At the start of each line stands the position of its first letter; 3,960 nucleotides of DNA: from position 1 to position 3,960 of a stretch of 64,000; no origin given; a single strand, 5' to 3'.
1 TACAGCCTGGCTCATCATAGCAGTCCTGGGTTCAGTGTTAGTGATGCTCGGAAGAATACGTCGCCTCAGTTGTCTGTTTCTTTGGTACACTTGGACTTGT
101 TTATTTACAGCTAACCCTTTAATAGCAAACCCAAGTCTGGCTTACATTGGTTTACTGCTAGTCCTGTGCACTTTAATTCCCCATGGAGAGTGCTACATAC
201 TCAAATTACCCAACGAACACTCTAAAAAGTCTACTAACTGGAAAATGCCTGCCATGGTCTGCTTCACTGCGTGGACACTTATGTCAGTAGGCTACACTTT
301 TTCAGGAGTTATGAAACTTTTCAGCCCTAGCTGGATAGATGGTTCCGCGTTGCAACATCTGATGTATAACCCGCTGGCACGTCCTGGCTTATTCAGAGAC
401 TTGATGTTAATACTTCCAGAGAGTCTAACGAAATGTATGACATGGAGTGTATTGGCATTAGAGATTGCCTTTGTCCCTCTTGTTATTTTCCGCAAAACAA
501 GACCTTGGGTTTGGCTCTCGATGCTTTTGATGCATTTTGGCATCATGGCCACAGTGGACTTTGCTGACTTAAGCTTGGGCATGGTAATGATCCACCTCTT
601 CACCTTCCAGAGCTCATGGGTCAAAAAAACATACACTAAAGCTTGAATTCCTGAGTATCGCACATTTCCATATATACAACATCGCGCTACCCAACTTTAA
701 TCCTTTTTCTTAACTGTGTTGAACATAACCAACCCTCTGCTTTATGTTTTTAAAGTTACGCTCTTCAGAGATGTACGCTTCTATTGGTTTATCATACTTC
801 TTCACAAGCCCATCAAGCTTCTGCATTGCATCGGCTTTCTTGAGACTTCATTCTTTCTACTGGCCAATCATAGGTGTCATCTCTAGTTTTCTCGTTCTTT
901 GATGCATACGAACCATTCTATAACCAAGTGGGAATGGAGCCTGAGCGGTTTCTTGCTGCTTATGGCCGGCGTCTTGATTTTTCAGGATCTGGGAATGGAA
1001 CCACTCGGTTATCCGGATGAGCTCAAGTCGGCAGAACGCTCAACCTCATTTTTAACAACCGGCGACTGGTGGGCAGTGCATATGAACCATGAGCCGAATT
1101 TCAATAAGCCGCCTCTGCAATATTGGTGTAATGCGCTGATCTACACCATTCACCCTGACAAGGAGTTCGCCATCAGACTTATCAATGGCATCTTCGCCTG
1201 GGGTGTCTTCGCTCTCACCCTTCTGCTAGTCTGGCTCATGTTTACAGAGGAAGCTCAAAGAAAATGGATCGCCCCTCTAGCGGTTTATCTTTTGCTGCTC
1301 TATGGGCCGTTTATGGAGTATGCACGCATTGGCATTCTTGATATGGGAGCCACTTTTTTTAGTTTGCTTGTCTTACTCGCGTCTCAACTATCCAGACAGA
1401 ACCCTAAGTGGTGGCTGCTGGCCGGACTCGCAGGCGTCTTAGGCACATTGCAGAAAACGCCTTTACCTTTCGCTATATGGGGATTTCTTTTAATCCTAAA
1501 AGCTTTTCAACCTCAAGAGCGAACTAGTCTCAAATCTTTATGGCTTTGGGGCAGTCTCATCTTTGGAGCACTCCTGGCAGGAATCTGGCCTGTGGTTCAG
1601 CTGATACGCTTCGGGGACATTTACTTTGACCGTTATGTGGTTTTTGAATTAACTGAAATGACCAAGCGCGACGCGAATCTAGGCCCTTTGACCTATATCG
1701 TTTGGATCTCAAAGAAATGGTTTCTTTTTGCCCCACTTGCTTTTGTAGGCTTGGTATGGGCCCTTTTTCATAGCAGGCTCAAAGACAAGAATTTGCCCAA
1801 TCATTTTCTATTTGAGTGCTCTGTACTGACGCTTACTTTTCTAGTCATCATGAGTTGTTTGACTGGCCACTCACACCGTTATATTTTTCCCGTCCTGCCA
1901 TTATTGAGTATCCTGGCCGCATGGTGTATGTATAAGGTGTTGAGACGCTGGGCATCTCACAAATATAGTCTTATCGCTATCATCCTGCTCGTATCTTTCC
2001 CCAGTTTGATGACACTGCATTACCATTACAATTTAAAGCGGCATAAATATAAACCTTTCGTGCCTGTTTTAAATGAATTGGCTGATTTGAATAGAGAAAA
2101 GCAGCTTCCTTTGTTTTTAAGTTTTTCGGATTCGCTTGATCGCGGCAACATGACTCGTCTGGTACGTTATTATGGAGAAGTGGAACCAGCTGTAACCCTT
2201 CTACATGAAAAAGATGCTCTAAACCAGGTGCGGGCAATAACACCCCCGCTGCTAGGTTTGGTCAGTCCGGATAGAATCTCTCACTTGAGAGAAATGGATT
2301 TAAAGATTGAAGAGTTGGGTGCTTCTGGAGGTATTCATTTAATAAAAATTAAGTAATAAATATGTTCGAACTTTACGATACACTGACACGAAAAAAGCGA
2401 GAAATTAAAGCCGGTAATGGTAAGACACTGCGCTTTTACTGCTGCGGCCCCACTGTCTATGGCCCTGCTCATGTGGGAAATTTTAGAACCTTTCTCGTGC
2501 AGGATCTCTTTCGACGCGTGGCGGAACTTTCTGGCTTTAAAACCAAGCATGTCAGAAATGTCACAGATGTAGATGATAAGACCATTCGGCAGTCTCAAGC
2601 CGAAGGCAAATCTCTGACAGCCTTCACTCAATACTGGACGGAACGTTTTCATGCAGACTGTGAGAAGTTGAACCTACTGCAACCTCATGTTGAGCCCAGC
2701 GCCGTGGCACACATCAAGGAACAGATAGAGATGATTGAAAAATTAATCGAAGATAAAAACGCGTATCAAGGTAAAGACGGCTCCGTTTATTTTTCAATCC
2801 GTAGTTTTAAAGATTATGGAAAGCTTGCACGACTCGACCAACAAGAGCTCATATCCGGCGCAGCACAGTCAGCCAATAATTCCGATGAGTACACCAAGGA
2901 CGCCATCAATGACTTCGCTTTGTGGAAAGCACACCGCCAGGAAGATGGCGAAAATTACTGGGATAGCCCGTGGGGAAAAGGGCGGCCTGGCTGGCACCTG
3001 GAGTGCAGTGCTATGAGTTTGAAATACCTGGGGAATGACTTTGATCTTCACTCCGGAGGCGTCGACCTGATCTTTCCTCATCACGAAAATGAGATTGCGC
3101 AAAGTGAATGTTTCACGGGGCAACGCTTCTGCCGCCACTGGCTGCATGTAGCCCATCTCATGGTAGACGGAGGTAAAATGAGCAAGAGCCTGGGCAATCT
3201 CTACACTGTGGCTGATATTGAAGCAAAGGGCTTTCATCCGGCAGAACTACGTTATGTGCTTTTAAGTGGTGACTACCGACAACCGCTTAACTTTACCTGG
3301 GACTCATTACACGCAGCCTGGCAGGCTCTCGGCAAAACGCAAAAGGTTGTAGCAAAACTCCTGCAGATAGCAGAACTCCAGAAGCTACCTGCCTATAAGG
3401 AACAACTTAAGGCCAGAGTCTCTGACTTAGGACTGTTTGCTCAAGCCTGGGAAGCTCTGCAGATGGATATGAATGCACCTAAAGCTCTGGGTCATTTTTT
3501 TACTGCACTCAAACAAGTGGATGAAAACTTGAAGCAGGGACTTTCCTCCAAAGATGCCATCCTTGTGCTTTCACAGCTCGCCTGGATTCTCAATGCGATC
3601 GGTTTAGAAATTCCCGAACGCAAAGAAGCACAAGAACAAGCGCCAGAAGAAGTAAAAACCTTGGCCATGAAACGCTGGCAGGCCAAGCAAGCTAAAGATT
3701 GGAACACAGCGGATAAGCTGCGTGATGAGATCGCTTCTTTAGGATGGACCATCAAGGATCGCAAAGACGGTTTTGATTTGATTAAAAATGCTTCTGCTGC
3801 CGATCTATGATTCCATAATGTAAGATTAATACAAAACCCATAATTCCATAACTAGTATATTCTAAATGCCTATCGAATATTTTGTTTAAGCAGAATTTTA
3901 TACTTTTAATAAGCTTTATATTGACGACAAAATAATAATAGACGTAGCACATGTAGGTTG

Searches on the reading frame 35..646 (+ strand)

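Call 55: search_protein_families(library=pfam, proteins=[window:35-646:+], max_evalue=0.0001)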
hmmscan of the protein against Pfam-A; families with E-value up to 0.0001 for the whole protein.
window:35-646:+ (203 aa): 1 family
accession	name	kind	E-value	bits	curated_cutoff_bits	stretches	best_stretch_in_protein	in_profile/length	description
PF05090.19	HTTM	-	7.2e-08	32.8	27.7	1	2-175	72-239/259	HTTM domain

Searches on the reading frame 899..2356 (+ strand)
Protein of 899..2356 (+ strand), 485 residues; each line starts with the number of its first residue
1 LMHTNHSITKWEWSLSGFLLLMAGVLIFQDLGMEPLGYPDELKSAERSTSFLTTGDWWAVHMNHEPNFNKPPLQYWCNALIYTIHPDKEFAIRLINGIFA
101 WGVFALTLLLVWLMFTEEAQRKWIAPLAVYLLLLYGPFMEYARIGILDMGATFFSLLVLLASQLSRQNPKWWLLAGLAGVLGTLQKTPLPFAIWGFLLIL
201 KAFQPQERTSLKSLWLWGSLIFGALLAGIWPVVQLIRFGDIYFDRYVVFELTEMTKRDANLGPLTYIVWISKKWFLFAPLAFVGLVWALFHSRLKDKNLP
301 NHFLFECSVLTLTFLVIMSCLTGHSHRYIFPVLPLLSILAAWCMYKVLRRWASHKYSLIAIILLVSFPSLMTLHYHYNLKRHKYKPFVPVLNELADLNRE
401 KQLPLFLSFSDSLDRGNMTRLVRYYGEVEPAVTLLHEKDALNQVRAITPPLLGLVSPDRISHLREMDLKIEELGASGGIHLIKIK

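Call 54: search_protein_families(library=pfam, proteins=[window:899-2356:+], max_evalue=0.0001)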
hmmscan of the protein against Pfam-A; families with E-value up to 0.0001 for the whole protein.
window:899-2356:+ (485 aa): 1 family
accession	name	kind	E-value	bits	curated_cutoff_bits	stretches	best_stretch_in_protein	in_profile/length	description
PF13231.12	PMT_2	-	1.6e-12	48.3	26.1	1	69-226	1-153/160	Dolichyl-phosphate-mannose-protein mannosyltransferase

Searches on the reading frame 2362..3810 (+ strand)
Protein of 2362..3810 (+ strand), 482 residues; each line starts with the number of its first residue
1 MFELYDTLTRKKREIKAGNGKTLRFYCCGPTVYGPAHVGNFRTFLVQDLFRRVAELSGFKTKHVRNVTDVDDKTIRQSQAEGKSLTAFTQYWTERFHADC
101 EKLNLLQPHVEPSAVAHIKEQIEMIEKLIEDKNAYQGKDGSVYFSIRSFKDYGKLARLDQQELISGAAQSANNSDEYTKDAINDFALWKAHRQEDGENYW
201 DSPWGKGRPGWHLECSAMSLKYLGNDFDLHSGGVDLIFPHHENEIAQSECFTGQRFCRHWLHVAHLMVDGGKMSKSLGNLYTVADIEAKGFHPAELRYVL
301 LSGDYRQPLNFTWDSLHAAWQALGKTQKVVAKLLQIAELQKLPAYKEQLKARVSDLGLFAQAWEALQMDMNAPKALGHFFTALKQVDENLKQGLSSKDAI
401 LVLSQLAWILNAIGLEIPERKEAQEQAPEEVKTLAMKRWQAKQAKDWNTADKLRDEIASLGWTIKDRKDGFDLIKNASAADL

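Call 54: search_protein_families(library=pfam, proteins=[window:2362-3810:+], max_evalue=0.0001)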
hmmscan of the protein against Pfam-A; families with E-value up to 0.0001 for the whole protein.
window:2362-3810:+ (482 aa): 5 families
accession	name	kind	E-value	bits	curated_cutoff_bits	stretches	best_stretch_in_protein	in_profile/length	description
PF01406.26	tRNA-synt_1e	-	1.2e-106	357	27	1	18-319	5-299/301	tRNA synthetases class I (C) catalytic domain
PF09334.17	tRNA-synt_1g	-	2.8e-08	33.4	20.1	0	262-317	317-372/391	tRNA synthetases class I (M)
PF01921.24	tRNA-synt_1f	-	2e-06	27.4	27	0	21-72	21-72/360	tRNA synthetases class I (K)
PF23493.1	CysS_C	-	5.7e-06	26.8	23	1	428-470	5-47/51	Cysteinyl-tRNA ligase anticodon binding domain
PF00133.28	tRNA-synt_1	-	4.5e-05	22.8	22.7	0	227-311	329-413/414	tRNA synthetases class I (I, L, M and V)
